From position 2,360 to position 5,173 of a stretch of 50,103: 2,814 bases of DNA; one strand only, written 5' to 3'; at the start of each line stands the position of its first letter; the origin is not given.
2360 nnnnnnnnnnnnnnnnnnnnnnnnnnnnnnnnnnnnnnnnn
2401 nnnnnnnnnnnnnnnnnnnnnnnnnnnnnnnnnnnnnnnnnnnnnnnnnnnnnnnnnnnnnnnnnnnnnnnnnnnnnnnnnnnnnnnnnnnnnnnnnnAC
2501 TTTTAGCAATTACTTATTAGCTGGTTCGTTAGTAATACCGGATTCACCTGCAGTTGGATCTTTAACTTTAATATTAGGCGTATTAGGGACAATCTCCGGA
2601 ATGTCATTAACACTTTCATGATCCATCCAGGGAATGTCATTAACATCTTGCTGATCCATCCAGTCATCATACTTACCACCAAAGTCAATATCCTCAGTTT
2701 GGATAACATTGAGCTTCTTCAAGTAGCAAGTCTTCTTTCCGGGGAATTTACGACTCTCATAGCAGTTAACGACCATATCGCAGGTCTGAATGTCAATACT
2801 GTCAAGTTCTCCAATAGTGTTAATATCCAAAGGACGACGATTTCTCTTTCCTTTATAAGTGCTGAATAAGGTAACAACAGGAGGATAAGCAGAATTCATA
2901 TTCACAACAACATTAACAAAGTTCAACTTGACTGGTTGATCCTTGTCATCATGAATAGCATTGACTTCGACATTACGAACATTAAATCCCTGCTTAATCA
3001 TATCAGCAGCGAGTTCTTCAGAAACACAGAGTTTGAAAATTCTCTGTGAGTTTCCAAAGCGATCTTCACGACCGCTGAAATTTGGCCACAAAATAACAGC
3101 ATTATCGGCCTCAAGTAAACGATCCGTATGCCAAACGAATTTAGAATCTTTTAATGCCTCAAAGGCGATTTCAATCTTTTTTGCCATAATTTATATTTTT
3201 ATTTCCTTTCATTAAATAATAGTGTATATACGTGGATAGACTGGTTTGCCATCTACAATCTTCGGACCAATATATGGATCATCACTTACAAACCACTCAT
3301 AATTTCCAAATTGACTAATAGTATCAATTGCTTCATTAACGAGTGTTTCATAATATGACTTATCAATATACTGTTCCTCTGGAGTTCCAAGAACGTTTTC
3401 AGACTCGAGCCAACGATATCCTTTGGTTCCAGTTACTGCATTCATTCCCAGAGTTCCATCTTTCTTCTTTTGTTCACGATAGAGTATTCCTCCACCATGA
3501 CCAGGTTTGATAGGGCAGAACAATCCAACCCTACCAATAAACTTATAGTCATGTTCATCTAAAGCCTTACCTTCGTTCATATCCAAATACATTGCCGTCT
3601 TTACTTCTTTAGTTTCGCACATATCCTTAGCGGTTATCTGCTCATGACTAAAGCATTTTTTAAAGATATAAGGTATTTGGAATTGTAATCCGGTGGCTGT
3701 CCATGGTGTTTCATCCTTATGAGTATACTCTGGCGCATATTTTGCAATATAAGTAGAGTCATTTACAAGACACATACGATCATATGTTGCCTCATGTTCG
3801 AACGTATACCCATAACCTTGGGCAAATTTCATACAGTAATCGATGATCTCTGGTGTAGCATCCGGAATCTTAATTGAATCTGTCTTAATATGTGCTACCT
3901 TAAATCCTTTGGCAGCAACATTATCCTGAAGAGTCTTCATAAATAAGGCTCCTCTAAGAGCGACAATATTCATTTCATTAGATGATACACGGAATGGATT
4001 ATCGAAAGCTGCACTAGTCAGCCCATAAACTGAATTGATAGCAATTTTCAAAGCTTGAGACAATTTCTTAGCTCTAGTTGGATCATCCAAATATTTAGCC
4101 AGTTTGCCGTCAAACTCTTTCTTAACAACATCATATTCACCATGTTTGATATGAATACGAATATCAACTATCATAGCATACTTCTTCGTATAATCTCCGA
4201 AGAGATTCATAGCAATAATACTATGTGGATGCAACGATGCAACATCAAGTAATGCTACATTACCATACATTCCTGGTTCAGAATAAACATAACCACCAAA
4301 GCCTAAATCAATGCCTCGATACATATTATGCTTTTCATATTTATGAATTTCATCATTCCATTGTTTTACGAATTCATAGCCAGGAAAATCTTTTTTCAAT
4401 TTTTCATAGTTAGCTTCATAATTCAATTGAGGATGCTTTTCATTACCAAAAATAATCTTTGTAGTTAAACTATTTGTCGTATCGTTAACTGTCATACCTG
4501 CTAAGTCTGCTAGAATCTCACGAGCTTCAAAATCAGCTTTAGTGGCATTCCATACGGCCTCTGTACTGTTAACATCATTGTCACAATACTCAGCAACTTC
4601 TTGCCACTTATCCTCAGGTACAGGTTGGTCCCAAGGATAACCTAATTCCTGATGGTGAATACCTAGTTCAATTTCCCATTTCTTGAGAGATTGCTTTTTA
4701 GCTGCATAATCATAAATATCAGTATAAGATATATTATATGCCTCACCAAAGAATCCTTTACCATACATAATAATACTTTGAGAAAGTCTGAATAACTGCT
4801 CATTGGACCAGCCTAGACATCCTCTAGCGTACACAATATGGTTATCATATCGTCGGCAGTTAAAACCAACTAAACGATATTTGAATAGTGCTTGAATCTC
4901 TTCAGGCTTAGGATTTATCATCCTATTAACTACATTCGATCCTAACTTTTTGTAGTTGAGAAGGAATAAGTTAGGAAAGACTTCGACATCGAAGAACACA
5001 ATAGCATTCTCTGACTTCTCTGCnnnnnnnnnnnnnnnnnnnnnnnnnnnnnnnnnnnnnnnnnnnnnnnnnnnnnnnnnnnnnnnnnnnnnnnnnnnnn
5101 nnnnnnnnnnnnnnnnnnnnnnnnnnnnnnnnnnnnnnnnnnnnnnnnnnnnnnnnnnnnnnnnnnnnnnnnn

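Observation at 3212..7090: Replisome-in-one-polypeptide: SF3 helicase + AEP primase + exonuclease + family-B polymerase fusion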

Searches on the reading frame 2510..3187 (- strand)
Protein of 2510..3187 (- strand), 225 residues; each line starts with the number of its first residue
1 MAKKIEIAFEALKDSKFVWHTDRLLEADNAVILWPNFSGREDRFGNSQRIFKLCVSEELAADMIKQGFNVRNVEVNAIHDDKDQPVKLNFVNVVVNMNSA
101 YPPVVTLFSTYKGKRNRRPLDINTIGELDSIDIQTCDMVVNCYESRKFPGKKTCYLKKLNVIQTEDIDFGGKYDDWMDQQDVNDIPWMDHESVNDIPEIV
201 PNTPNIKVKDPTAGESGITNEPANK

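Call 16: search_protein_families(library=phrogs, proteins=[window:2510-3187:-], max_evalue=0.001)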
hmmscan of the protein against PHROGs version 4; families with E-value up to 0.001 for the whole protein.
window:2510-3187:- (225 aa): 2 families
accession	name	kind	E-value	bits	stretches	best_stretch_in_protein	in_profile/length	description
phrog_4787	-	DNA, RNA and nucleotide metabolism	2.4e-22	80.2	1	24-180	10-158/163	single strand annealing protein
phrog_16939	-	unknown function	3.7e-11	43.7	1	19-173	132-280/330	-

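Call 17: search_protein_families(library=pfam, proteins=[window:2510-3187:-], max_evalue=0.001)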
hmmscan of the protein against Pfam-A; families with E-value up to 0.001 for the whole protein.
window:2510-3187:- (225 aa): 1 family
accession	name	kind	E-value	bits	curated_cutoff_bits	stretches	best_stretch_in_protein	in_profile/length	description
PF24083.1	Phage_ssDNA_bind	-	7e-19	68.4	27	1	23-178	10-161/193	Putative phage ssDNA-binding domain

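Call 57: search_protein_families(library=ncbifam, proteins=[window:2510-3187:-], max_evalue=0.1)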
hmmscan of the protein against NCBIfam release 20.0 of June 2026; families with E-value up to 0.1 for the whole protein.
window:2510-3187:- (225 aa): 0 families

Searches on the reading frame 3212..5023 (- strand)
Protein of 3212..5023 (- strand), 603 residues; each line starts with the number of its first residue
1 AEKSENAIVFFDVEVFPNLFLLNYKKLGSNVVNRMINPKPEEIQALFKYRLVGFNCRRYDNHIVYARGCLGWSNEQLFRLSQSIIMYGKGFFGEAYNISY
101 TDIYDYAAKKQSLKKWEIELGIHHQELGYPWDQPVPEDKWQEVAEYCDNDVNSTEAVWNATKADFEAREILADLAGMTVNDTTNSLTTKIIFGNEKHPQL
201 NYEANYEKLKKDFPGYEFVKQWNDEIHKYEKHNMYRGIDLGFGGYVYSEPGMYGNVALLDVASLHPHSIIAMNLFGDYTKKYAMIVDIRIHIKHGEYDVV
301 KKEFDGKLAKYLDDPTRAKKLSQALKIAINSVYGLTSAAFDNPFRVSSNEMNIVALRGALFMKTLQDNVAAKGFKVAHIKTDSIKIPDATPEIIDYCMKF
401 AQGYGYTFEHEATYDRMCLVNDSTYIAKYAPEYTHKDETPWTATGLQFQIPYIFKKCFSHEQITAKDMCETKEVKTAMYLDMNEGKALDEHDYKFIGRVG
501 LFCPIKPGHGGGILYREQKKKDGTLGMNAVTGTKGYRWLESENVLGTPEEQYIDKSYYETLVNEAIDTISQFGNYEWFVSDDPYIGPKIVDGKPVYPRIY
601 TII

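Call 57: search_protein_families(library=ncbifam, proteins=[window:3212-5023:-], max_evalue=0.1)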
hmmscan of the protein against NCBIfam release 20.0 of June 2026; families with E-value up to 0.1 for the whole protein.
window:3212-5023:- (603 aa): 5 families
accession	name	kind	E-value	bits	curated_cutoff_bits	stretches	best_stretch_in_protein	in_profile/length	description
NF004421.0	PRK05762.1-2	equivalog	5.6e-07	28.2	570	1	243-384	413-560/795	DNA polymerase II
NF004422.0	PRK05762.1-4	equivalog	6.2e-07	28.1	1103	1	243-384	405-553/789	DNA polymerase II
NF004420.0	PRK05762.1-1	equivalog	3.6e-06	25.9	1435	1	243-384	401-549/783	DNA polymerase II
NF004416.0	PRK05761.1-2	equivalog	0.0073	14.7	516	0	243-274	320-352/665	type B DNA-directed DNA polymerase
NF004417.0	PRK05761.1-3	equivalog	0.021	12.8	780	0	320-413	584-676/858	DNA-directed DNA polymerase I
